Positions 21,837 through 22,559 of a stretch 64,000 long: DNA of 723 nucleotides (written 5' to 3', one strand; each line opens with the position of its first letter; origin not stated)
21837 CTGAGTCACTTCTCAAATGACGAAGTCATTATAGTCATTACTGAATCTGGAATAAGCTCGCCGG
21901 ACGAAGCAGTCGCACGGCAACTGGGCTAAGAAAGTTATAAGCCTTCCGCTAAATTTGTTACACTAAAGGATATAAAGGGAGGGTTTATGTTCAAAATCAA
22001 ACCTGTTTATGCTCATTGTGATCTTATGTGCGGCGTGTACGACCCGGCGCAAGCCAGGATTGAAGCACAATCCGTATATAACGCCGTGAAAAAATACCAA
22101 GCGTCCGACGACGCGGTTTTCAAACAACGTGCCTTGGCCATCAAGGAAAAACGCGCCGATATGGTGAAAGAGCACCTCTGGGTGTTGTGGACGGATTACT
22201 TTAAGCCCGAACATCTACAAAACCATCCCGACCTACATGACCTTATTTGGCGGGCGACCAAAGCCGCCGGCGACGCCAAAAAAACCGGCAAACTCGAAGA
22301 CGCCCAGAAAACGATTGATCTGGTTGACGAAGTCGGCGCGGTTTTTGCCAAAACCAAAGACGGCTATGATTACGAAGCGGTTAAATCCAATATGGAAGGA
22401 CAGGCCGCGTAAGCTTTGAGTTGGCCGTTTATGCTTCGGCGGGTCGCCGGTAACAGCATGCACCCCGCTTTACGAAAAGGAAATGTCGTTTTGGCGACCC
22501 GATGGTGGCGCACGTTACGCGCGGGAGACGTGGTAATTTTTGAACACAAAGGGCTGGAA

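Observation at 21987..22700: Ni-superoxide dismutase plus SodX protease pair with a non-canonical Ni-hook (HCDLMCG)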

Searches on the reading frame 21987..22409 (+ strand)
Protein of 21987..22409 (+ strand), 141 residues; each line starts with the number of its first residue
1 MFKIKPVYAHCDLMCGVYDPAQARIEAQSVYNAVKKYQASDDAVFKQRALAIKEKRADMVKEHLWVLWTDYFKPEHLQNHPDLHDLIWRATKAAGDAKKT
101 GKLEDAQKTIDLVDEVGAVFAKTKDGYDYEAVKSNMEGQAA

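Call 3: search_protein_families(library=pfam, proteins=[window:21987-22409:+], max_evalue=0.01)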
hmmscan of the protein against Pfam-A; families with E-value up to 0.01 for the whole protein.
window:21987-22409:+ (141 aa): 1 family
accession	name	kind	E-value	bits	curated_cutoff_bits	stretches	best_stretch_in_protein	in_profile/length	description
PF09055.16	Sod_Ni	-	4.9e-35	121.3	25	1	7-124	3-127/127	Nickel-containing superoxide dismutase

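Call 4: search_protein_families(library=ncbifam, proteins=[window:21987-22409:+], max_evalue=0.01)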
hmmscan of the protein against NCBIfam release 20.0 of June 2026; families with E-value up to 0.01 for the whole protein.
window:21987-22409:+ (141 aa): 1 family
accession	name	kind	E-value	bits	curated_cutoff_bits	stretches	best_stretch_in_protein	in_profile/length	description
TIGR02753.1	sodN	equivalog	3.3e-37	127.9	90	1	6-125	17-144/145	superoxide dismutase, Ni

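Call 5: find_homologous_proteins(query=window:21987-22409:+, max_evalue=0.001)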
Query window:21987-22409:+ (141 aa): 8000 proteins with E <= 0.001 among 8000 candidates; the best 120 are listed.
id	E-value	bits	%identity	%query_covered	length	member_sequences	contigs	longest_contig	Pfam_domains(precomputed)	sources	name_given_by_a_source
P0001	1.4e-89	315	100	100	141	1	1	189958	PF09055.17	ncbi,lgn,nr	ncbi:MAG: superoxide dismutase, Ni [Candidatus Saccharibacteria bacterium]|nr:superoxide dismutase, 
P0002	1.4e-78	280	88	100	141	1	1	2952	PF09055.17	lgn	-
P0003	1.8e-77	276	88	100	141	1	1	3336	PF09055.17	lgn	-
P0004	1.9e-75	270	84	100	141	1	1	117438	PF09055.17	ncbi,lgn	-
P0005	2.5e-75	269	84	99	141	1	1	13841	PF09055.17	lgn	-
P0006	2.5e-75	269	84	100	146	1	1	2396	PF09055.17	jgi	jgi:nickel superoxide dismutase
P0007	7.1e-74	265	82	100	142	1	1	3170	PF09055.17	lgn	-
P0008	2.1e-73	263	82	99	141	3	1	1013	PF09055.17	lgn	-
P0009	8.5e-73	261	81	100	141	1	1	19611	PF09055.17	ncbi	-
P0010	5.1e-71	255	80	98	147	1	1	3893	PF09055.17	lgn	-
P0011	8.1e-71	255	80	100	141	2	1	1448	PF09055.17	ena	-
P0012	1.0e-70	254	81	98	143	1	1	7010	PF09055.17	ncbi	-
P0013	2.4e-70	253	77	100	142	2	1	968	PF09055.17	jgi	jgi:nickel superoxide dismutase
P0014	2.7e-70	253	81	100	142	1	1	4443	PF09055.17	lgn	-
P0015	5.9e-70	252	81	98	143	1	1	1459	PF09055.17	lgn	-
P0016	6.0e-70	252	78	100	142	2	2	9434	PF09055.17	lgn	-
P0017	1.0e-69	251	77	100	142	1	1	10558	PF09055.17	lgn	-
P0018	1.4e-69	251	77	100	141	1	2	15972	PF09055.17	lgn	-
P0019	4.8e-69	249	78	100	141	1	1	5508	PF09055.17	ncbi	-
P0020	9.0e-69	248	79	96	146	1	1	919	PF09055.17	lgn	-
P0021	1.2e-68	248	77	100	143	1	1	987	PF09055.17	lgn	-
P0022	2.0e-68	247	78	98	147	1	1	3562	PF09055.17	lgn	-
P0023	6.4e-68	245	78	97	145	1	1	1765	PF09055.17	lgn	-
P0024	6.7e-68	245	80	98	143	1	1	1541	PF09055.17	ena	-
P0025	1.0e-67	245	78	98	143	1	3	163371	PF09055.17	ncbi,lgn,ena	-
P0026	1.1e-67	245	75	100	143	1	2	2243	PF09055.17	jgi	jgi:nickel superoxide dismutase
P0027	1.1e-67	245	79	94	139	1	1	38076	PF09055.17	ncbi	-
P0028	1.4e-67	244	74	99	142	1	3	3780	PF09055.17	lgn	-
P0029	1.7e-67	244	76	100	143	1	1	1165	PF09055.17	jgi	jgi:nickel superoxide dismutase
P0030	1.7e-67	244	74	99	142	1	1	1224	PF09055.17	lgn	-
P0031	1.7e-67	244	80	97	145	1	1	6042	PF09055.17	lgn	-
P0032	2.8e-67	243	79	98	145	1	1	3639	PF09055.17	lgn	-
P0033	3.8e-67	243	76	99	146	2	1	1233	PF09055.17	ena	-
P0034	5.8e-67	242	75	99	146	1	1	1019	PF09055.17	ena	-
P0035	7.0e-67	242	76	96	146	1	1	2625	PF09055.17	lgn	-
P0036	7.6e-67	242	75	99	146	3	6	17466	PF09055.17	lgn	-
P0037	8.8e-67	242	74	100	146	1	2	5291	PF09055.17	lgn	-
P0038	1.2e-66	241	75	98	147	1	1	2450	PF09055.17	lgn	-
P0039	2.0e-66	240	79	98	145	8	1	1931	PF09055.17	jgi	-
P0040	2.9e-66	240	78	98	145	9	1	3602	PF09055.17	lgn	-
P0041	4.4e-66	239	76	96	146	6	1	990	PF09055.17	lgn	-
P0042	7.0e-66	239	77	98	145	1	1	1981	PF09055.17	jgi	jgi:nickel superoxide dismutase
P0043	7.2e-66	239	78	98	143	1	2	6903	PF09055.17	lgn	-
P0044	8.7e-66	238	79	96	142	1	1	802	PF09055.17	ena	-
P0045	9.6e-66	238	77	94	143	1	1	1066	PF09055.17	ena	-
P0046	1.3e-65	238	71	99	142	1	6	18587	PF09055.17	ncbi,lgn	-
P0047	2.2e-65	237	74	100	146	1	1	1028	PF09055.17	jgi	jgi:nickel superoxide dismutase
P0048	2.5e-65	237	71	99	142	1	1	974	PF09055.17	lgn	-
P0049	2.6e-65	237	77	98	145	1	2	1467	PF09055.17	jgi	jgi:nickel superoxide dismutase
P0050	3.5e-65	236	76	96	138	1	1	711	PF09055.17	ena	-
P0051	3.9e-65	236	74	98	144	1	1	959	PF09055.17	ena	-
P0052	4.2e-65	236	77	97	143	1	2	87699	PF09055.17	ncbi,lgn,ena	-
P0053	6.8e-65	236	77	97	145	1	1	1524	PF09055.17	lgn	-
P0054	8.0e-65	235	82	91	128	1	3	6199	PF09055.17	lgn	-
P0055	8.4e-65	235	74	99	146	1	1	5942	PF09055.17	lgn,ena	-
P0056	9.1e-65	235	74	97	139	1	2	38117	PF09055.17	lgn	-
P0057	1.1e-64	235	74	97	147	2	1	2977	PF09055.17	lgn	-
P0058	1.2e-64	235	77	94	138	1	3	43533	PF09055.17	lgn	-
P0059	1.5e-64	234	77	98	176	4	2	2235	PF09055.17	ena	-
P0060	1.8e-64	234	74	99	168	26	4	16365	PF09055.17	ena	-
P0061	1.8e-64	234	75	96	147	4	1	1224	PF09055.17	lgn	-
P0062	3.0e-64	233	72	97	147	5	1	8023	PF09055.17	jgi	jgi:nickel superoxide dismutase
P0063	3.3e-64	233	72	98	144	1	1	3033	PF09055.17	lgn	-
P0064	4.4e-64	233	74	99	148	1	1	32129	PF09055.17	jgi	jgi:nickel superoxide dismutase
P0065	5.0e-64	233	73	97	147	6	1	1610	PF09055.17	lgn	-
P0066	5.8e-64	232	73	99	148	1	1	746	PF09055.17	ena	-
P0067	1.4e-63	231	71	99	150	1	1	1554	PF09055.17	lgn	-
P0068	2.5e-63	230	73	99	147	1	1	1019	PF09055.17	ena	-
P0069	3.1e-63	230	73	97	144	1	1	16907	PF09055.17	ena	-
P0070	3.4e-63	230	75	94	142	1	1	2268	PF09055.17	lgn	-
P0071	3.5e-63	230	74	97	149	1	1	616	PF09055.17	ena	-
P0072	3.9e-63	230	71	99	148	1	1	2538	PF09055.17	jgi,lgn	-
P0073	4.0e-63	230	73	99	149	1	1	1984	PF09055.17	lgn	-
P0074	4.0e-63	230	74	98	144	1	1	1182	PF09055.17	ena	-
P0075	4.4e-63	230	74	96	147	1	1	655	PF09055.17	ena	-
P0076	5.4e-63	229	71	99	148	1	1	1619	PF09055.17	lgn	-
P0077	6.0e-63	229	74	94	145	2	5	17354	PF09055.17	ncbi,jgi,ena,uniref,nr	ncbi:MAG: superoxide dismutase, Ni [Candidatus Spechtbacteria bacterium RIFCSPLOWO2_02_FULL_38_8]|un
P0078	6.5e-63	229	74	96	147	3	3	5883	PF09055.17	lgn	-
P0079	7.4e-63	229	75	94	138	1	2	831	PF09055.17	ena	-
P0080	8.5e-63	229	77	94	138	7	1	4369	PF09055.17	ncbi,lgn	-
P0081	1.4e-62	228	72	99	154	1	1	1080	PF09055.17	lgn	-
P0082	1.6e-62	228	70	100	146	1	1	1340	PF09055.17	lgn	-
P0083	2.0e-62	228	74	94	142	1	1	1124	PF09055.17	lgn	-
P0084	2.0e-62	227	74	96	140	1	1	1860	PF09055.17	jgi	-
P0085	2.8e-62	227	72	99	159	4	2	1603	PF09055.17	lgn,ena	-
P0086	3.4e-62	227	71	99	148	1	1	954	PF09055.17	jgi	jgi:nickel superoxide dismutase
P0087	3.4e-62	227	72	97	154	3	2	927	PF09055.17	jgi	-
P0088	3.5e-62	227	75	94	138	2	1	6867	PF09055.17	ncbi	-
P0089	3.6e-62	227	74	96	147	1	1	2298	PF09055.17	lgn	-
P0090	3.9e-62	227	69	99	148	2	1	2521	PF09055.17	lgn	-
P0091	4.4e-62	226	75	96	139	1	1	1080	PF09055.17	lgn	-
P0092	5.4e-62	226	74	94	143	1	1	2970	PF09055.17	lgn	-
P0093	9.1e-62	225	73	94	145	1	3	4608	PF09055.17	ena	-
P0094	9.4e-62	225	75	94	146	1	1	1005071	PF09055.17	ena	-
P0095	9.4e-62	225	74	94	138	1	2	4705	PF09055.17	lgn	-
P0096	1.0e-61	225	73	94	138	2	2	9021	PF09055.17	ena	-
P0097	1.0e-61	225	71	97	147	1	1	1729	PF09055.17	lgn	-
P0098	1.1e-61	225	74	97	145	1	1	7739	PF09055.17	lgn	-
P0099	1.1e-61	225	74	94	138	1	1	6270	PF09055.17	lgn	-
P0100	1.3e-61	225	71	98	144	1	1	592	PF09055.17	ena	-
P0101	1.5e-61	225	71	94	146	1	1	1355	PF09055.17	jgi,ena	-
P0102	1.8e-61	224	72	96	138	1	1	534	PF09055.17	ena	-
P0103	1.8e-61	224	73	96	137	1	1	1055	PF09055.17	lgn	-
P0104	2.3e-61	224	75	94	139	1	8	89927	PF09055.17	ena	-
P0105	2.7e-61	224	72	98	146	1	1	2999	PF09055.17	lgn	-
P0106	2.8e-61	224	71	96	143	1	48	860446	PF09055.17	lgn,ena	-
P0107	3.5e-61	223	71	99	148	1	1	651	PF09055.17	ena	-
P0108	3.5e-61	223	73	96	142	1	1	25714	PF09055.17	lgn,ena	-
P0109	3.6e-61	223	72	94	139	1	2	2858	PF09055.17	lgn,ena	-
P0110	5.8e-61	223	73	96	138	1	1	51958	PF09055.17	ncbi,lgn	-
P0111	6.0e-61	223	74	96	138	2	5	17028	PF09055.17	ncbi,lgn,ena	-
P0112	6.0e-61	223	68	99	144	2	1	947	PF09055.17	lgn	-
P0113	6.2e-61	223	71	99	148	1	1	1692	PF09055.17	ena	-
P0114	6.9e-61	223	74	94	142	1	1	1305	PF09055.17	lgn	-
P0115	7.7e-61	222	72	96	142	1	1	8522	PF09055.17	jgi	jgi:nickel superoxide dismutase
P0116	9.2e-61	222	70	96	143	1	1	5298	PF09055.17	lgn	-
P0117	9.3e-61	222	73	94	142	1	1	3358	PF09055.17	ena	-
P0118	1.1e-60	222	70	100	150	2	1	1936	PF09055.17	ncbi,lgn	-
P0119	1.2e-60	222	70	99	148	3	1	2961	PF09055.17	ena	-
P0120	1.5e-60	221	69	96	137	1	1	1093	PF09055.17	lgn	-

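Call 9: search_solved_structures(query=window:21987-22409:+, show_alignments=2)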
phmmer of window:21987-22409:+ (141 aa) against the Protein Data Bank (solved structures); distinct sequences matched with E-value up to 0.001: 6.
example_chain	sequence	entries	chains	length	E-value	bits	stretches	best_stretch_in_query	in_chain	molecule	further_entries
1q0d_A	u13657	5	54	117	7.9e-33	117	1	10-124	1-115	Superoxide dismutase [Ni]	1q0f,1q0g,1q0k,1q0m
1t6i_A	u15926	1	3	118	1.4e-31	113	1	10-124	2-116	Superoxide dismutase [Ni]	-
1t6q_A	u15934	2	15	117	2.3e-31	112.3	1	10-124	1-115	Superoxide dismutase [Ni]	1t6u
3g4x_A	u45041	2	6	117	8.1e-31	110.5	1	10-124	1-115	Superoxide dismutase [Ni]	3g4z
4ncq_A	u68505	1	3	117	2e-30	109.2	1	11-124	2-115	Superoxide dismutase [Ni]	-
3g50_A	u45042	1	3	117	3e-30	108.7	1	10-124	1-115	Superoxide dismutase [Ni]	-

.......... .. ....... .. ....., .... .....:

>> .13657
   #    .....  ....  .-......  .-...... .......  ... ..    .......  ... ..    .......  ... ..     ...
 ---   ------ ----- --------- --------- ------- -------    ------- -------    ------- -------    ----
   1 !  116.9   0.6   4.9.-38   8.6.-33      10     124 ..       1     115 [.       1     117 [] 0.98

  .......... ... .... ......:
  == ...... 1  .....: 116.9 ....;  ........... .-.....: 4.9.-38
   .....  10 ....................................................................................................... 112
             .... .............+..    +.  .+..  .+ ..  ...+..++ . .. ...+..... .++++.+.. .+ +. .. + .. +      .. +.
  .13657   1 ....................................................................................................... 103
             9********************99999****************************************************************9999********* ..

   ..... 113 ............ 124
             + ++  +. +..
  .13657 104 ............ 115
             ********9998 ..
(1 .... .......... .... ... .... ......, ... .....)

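Call 14: search_protein_representatives(protein=window:21987-22409:+)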
Query: 141 residues. Proteins with E-value up to 0.001 (for the whole library): 717; up to 1e-10: 358; up to 1e-30: 39. The best 150 are listed.
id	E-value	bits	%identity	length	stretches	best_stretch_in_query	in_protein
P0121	7.2e-45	169.0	61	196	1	6-126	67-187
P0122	1.0e-42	162.0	73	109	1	7-102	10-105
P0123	1.6e-41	158.2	58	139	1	7-126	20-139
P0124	1.3e-40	155.2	61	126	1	5-124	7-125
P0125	2.2e-38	148.0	63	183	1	5-114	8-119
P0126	2.6e-38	147.8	62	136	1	34-137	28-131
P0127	4.1e-38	147.1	66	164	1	6-102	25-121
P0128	2.5e-37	144.6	69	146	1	7-99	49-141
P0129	7.7e-37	143.0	60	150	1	17-125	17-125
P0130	2.1e-36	141.6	61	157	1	6-109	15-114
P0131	2.5e-36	141.4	57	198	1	7-123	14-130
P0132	3.8e-36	140.7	68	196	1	7-96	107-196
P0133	7.2e-36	139.9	54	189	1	7-126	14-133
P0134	9.5e-36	139.5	60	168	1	3-124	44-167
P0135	1.8e-35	138.6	51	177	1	5-127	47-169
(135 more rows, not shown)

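Call 16: find_encoding_contigs(protein=P0001, flank=10000, max_places=3)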
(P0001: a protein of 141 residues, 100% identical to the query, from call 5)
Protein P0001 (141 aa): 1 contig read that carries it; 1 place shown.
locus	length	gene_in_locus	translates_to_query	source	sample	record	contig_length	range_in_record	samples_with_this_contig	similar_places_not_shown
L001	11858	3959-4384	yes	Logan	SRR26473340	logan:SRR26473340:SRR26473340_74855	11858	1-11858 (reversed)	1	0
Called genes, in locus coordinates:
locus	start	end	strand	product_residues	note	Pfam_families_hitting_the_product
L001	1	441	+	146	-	?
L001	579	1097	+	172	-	PF00886:Ribosomal_S16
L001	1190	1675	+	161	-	PF13083:KH_KhpA-B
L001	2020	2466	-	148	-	-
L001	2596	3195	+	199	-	PF01746:tRNA_m1G_MT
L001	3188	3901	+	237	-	-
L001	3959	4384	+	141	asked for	PF09055:Sod_Ni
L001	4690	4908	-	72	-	-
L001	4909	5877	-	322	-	PF01545:Cation_efflux, PF16916:ZT_dimer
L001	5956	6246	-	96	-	-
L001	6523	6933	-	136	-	PF00072:Response_reg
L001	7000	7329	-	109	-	-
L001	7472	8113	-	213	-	-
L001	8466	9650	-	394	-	PF01266:DAO (faint), PF05834:Lycopene_cycl (faint), PF07992:Pyr_redox_2, PF13454:NAD_binding_9 (faint), PF13738:Pyr_redox_3 (faint), PF00070:Pyr_redox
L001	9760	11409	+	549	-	PF01565:FAD_binding_4, PF02913:FAD-oxidase_C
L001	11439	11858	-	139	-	?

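Call 37: find_encoding_contigs(protein=P0004, flank=6000, max_places=2)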
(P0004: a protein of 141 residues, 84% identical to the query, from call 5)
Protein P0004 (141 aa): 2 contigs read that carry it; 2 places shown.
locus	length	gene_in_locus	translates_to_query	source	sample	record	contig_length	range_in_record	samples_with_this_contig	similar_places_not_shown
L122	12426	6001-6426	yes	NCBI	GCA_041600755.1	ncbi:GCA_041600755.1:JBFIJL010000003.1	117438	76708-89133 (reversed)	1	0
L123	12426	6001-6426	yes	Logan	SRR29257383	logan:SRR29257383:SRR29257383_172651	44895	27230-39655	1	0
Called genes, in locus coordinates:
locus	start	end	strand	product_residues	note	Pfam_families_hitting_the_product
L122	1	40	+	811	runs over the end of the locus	PF00133:tRNA-synt_1, PF09334:tRNA-synt_1g, PF13603:tRNA-synt_1_2, PF00133:tRNA-synt_1, PF08264:Anticodon_1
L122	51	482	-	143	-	-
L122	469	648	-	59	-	-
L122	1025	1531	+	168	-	PF01029:NusB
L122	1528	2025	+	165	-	PF00293:NUDIX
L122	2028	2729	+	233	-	PF22935:RM44_endonuclase, PF14622:Ribonucleas_3_3, PF00636:Ribonuclease_3, PF00035:dsrm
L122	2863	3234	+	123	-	PF00886:Ribosomal_S16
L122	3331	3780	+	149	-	PF13083:KH_KhpA-B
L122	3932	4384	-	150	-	-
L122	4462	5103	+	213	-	PF01746:tRNA_m1G_MT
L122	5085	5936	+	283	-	-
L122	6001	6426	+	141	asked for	PF09055:Sod_Ni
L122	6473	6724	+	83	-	PF10502:Peptidase_S26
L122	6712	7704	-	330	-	-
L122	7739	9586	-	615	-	-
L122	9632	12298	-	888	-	-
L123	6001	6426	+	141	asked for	PF09055:Sod_Ni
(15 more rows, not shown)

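Call 38: find_encoding_contigs(protein=P0025, flank=6000, max_places=2)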
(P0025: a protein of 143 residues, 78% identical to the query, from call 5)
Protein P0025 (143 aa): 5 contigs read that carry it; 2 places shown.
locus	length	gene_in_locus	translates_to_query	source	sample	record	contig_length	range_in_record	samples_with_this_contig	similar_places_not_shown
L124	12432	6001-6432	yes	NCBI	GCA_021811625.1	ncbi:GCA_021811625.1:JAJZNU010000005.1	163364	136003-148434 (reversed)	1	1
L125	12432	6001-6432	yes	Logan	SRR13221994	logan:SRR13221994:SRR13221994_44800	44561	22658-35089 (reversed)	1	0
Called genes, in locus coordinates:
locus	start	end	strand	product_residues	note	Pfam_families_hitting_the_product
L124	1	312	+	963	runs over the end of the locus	PF00133:tRNA-synt_1, PF00750:tRNA-synt_1d (faint), PF09334:tRNA-synt_1g, PF13603:tRNA-synt_1_2, PF00293:NUDIX (weak), PF00133:tRNA-synt_1, PF08264:Anticodon_1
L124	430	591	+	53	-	-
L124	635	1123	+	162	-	PF01029:NusB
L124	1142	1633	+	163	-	PF00293:NUDIX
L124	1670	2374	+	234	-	PF22935:RM44_endonuclase, PF14622:Ribonucleas_3_3, PF00636:Ribonuclease_3, PF00035:dsrm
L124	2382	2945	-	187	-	PF00583:Acetyltransf_1, PF13673:Acetyltransf_10, PF13508:Acetyltransf_7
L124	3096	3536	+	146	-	PF00886:Ribosomal_S16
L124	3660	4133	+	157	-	PF13083:KH_KhpA-B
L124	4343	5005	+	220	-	PF01746:tRNA_m1G_MT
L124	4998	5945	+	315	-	-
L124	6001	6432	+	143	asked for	PF09055:Sod_Ni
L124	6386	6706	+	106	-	PF00717:Peptidase_S24 (weak), PF10502:Peptidase_S26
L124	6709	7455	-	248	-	PF01061:ABC2_membrane, PF12698:ABC2_membrane_3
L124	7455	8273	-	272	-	PF00005:ABC_tran, PF02463:SMC_N (faint), PF13175:AAA_15 (faint), PF13304:AAA_21 (faint)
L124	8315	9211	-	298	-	PF03706:LPG_synthase_TM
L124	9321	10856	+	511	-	-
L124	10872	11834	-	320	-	PF00535:Glycos_transf_2, PF13641:Glyco_tranf_2_3 (weak)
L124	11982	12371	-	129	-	PF06262:Zincin_1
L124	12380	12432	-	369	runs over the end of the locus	PF04188:Mannosyl_trans2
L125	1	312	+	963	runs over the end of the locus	PF00133:tRNA-synt_1, PF00750:tRNA-synt_1d (faint), PF09334:tRNA-synt_1g, PF13603:tRNA-synt_1_2, PF00293:NUDIX (weak), PF00133:tRNA-synt_1, PF08264:Anticodon_1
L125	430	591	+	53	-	-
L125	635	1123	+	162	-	PF01029:NusB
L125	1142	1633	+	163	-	PF00293:NUDIX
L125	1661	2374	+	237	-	PF22935:RM44_endonuclase, PF14622:Ribonucleas_3_3, PF00636:Ribonuclease_3, PF00035:dsrm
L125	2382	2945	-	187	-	PF00583:Acetyltransf_1, PF13673:Acetyltransf_10, PF13508:Acetyltransf_7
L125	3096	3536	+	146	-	PF00886:Ribosomal_S16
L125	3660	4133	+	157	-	PF13083:KH_KhpA-B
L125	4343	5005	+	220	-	PF01746:tRNA_m1G_MT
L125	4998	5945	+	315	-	-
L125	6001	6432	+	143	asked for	PF09055:Sod_Ni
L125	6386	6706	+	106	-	PF00717:Peptidase_S24 (weak), PF10502:Peptidase_S26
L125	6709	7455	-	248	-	PF01061:ABC2_membrane, PF12698:ABC2_membrane_3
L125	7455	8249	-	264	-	PF00005:ABC_tran, PF02463:SMC_N (faint), PF13175:AAA_15 (faint), PF13304:AAA_21 (faint)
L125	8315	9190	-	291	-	PF03706:LPG_synthase_TM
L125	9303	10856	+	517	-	-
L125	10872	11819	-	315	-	PF00535:Glycos_transf_2, PF13641:Glyco_tranf_2_3 (weak)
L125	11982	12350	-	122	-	PF06262:Zincin_1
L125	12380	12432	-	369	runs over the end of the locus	PF04188:Mannosyl_trans2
